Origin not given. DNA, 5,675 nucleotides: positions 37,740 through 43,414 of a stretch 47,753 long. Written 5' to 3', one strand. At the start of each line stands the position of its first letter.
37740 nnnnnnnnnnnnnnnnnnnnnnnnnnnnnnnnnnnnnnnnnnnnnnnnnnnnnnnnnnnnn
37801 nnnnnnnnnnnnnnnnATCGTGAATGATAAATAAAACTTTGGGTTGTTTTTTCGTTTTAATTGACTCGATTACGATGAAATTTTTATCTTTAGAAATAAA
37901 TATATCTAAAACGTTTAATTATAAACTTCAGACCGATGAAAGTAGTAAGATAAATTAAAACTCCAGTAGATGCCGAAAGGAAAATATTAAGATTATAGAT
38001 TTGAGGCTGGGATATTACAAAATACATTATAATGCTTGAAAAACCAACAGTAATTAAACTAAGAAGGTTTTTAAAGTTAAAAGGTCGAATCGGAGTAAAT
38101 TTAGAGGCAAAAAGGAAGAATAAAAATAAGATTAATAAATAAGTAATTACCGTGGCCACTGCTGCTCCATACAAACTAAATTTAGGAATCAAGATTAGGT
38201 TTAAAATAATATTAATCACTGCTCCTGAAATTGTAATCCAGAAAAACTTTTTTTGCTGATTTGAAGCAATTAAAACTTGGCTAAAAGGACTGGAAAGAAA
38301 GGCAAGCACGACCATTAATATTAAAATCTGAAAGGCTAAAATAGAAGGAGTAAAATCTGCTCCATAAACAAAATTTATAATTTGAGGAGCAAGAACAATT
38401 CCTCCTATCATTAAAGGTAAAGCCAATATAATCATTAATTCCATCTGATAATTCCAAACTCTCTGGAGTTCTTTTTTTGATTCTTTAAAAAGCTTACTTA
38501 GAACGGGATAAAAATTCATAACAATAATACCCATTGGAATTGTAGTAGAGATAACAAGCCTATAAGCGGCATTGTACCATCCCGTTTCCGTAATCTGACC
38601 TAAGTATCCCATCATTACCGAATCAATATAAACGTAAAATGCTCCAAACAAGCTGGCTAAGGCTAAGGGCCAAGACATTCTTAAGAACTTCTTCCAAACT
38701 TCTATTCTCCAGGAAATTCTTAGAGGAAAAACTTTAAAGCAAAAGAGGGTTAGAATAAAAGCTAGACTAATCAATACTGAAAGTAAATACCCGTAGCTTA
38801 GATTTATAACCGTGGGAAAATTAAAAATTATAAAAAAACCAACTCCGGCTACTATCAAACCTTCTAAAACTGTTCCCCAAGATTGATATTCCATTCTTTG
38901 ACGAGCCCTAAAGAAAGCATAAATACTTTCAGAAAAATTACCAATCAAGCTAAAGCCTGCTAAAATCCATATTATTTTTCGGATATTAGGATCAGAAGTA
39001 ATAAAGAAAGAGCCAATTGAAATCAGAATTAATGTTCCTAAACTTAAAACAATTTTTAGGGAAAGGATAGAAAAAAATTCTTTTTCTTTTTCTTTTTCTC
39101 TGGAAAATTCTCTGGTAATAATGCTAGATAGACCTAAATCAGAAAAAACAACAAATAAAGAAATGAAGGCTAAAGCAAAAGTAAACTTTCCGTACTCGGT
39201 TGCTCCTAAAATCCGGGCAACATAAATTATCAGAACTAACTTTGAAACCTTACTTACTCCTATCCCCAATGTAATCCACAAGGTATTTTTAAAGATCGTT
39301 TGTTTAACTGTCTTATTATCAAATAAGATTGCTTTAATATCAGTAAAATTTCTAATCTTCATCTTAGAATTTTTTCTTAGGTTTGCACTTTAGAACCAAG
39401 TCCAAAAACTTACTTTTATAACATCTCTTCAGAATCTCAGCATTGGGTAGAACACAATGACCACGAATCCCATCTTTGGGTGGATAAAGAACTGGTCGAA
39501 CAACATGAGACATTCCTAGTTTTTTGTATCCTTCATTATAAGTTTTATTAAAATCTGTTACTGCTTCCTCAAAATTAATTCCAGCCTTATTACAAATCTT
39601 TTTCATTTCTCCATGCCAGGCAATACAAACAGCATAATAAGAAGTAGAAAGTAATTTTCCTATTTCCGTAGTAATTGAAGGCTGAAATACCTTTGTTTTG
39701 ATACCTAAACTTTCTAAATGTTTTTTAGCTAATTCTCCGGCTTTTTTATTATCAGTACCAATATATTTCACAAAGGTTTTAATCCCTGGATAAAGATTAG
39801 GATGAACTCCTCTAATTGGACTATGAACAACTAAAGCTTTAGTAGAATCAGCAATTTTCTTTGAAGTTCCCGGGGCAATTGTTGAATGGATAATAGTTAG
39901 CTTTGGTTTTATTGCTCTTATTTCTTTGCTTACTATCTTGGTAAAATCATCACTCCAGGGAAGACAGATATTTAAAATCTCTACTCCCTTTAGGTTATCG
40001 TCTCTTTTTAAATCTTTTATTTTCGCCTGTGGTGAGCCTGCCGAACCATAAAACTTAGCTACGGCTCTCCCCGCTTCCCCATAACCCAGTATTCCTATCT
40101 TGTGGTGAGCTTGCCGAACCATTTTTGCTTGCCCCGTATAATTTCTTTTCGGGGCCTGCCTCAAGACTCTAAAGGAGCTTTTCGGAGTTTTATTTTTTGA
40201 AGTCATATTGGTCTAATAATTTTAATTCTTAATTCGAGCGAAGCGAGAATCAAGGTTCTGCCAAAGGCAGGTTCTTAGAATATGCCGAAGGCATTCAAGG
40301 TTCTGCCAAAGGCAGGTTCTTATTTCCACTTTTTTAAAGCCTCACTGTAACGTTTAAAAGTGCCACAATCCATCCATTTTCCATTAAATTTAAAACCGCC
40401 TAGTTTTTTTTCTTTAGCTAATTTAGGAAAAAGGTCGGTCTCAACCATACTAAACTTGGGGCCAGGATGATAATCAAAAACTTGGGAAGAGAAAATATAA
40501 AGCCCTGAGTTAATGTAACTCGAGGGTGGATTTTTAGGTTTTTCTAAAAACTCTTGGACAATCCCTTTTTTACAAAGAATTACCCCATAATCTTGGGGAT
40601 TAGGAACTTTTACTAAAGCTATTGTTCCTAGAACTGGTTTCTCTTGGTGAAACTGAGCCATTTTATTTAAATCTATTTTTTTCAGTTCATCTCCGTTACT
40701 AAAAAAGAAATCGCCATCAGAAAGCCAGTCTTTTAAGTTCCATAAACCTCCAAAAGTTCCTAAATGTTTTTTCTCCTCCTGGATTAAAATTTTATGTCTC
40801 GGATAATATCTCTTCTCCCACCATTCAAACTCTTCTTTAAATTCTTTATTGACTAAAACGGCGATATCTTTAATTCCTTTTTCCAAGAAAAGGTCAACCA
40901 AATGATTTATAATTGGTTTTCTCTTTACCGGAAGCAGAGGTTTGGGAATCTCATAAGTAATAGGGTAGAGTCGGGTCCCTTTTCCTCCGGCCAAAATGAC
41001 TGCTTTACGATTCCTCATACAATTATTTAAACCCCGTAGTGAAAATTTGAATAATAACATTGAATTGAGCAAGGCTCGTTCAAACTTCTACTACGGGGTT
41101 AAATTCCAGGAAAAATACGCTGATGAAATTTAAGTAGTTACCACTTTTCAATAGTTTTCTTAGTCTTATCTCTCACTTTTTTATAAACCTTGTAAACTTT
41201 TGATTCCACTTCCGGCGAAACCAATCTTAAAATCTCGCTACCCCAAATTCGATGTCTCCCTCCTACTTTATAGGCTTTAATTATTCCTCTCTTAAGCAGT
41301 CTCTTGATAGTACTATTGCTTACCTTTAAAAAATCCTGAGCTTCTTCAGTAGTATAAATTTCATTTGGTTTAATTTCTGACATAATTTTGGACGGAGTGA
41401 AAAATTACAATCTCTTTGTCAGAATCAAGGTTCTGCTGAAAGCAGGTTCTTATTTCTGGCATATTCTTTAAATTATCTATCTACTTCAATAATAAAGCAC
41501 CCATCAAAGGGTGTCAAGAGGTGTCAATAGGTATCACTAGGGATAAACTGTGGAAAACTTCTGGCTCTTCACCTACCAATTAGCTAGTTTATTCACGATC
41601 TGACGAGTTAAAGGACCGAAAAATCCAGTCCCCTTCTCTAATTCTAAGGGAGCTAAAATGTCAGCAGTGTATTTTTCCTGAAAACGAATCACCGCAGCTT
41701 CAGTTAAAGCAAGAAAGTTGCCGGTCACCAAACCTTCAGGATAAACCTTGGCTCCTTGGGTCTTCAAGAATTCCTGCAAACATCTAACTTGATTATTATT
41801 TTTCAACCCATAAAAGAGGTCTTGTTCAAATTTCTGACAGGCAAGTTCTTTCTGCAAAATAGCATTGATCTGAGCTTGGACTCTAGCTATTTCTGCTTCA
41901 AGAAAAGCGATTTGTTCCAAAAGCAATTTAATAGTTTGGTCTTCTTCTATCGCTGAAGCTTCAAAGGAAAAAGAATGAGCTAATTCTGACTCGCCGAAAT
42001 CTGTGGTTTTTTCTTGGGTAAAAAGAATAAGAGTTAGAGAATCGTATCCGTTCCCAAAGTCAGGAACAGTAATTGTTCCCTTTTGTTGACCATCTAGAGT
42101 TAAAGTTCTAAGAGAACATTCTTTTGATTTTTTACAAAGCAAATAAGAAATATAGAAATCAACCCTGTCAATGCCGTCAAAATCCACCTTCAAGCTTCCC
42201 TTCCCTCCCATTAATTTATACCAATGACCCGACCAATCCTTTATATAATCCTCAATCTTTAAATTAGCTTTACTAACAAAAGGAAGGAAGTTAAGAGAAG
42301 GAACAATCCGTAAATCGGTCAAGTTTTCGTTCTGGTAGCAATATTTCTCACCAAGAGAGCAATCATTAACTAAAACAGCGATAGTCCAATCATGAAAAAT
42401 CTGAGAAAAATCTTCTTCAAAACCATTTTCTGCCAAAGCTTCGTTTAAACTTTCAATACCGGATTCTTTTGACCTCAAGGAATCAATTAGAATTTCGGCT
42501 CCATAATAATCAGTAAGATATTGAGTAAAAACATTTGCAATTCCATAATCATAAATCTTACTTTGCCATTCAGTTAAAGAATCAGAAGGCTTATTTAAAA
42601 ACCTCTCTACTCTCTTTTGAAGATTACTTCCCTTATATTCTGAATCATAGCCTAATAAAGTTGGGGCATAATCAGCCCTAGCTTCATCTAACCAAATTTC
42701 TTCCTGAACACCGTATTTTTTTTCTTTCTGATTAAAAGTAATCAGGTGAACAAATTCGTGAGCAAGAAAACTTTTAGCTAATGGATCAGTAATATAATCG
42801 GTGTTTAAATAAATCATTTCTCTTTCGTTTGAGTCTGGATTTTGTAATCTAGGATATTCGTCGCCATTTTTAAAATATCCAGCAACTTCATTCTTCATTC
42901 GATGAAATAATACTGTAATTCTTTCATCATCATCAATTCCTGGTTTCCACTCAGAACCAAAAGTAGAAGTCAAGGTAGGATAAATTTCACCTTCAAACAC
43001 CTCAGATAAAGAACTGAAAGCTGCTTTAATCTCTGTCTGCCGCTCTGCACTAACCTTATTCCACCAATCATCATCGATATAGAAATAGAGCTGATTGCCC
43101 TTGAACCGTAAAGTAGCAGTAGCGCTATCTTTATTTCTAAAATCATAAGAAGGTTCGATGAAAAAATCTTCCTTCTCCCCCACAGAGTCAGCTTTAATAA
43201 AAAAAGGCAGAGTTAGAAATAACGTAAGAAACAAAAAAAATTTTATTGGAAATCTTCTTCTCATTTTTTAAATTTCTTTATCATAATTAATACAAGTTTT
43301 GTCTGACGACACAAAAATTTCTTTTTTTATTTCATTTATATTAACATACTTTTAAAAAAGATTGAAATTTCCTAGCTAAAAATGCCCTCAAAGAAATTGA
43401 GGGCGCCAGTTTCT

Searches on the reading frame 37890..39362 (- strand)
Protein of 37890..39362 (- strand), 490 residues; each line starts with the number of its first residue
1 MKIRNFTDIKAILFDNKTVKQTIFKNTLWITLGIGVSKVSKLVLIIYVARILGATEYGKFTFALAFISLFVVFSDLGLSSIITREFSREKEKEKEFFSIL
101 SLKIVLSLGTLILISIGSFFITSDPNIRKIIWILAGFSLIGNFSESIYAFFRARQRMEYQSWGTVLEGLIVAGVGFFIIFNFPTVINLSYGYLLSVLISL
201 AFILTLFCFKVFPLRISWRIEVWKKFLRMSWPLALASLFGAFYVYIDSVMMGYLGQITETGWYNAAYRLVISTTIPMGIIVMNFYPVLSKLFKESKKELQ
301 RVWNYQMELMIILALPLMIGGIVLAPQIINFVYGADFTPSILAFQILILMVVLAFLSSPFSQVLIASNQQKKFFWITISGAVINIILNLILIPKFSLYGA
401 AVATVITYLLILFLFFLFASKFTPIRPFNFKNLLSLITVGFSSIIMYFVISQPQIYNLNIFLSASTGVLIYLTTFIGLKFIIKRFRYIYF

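Call 63: search_protein_families(library=pfam, proteins=[window:37890-39362:-], max_evalue=0.001)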
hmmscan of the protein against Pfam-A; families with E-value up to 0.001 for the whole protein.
window:37890-39362:- (490 aa): 4 families
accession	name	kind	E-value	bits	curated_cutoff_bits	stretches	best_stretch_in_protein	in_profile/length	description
PF01943.22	Polysacc_synt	-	5.3e-39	134.7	28.2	1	24-291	2-273/274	Polysaccharide biosynthesis protein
PF13440.11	Polysacc_synt_3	-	6e-25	88.5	23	1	48-341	2-292/293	Polysaccharide biosynthesis protein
PF03023.19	MurJ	-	1.1e-06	28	27.4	1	48-458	1-442/451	Lipid II flippase MurJ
PF01554.23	MatE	-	0.0003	20.9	24.9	1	232-390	1-161/161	MatE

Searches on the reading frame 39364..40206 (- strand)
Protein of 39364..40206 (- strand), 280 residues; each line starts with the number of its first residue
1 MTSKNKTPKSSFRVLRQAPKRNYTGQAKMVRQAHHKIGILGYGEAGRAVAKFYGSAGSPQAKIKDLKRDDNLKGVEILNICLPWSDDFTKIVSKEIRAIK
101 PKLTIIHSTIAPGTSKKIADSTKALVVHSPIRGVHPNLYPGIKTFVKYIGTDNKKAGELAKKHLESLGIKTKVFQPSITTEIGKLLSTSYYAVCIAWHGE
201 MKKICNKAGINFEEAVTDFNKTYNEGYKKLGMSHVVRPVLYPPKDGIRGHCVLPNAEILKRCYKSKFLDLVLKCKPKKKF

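Call 63: search_protein_families(library=pfam, proteins=[window:39364-40206:-], max_evalue=0.001)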
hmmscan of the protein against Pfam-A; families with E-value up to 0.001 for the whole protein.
window:39364-40206:- (280 aa): 1 family
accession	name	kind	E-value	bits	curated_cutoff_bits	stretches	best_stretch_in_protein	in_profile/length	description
PF00984.24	UDPG_MGDP_dh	-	0.00039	20.9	25.4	1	180-227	3-50/94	UDP-glucose/GDP-mannose dehydrogenase family, central domain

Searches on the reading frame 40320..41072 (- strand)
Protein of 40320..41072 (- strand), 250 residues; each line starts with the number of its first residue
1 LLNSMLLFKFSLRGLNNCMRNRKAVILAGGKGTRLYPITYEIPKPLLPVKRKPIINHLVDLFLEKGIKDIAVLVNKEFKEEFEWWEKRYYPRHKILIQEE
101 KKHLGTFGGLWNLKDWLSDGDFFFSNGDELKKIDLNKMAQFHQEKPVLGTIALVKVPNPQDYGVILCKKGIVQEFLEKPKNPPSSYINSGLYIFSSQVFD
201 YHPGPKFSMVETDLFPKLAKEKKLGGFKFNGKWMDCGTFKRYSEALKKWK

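Call 63: search_protein_families(library=pfam, proteins=[window:40320-41072:-], max_evalue=0.001)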
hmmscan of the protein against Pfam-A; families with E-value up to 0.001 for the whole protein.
window:40320-41072:- (250 aa): 2 families
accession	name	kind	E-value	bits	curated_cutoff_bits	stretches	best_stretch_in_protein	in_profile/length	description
PF00483.29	NTP_transferase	-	1.7e-46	159.3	21.2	1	23-248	1-241/245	Nucleotidyl transferase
PF12804.13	NTP_transf_3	-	7.7e-09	36.4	27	1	24-128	1-95/160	MobA-like NTP transferase domain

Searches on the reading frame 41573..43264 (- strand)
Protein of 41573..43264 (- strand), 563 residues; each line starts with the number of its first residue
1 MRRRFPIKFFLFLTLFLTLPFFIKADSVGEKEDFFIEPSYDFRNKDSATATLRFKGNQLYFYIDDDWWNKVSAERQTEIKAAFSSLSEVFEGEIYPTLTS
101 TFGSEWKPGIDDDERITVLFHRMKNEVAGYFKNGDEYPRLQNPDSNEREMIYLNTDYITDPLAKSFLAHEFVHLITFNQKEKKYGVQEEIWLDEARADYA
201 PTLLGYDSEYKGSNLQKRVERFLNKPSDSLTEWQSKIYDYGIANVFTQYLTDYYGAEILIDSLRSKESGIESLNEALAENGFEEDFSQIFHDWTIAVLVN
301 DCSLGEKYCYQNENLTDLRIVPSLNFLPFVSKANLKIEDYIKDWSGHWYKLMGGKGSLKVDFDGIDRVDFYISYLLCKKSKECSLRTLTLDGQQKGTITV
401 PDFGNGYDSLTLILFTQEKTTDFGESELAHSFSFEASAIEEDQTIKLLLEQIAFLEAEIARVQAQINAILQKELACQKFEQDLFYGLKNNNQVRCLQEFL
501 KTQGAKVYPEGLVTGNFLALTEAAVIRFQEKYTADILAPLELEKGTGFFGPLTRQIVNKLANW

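Call 63: search_protein_families(library=pfam, proteins=[window:41573-43264:-], max_evalue=0.001)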
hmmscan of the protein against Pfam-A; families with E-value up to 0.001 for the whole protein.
window:41573-43264:- (563 aa): 1 family
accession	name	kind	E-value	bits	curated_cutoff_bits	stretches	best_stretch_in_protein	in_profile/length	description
PF01471.23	PG_binding_1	-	3.7e-05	24.2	23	1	490-532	2-41/57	Putative peptidoglycan binding domain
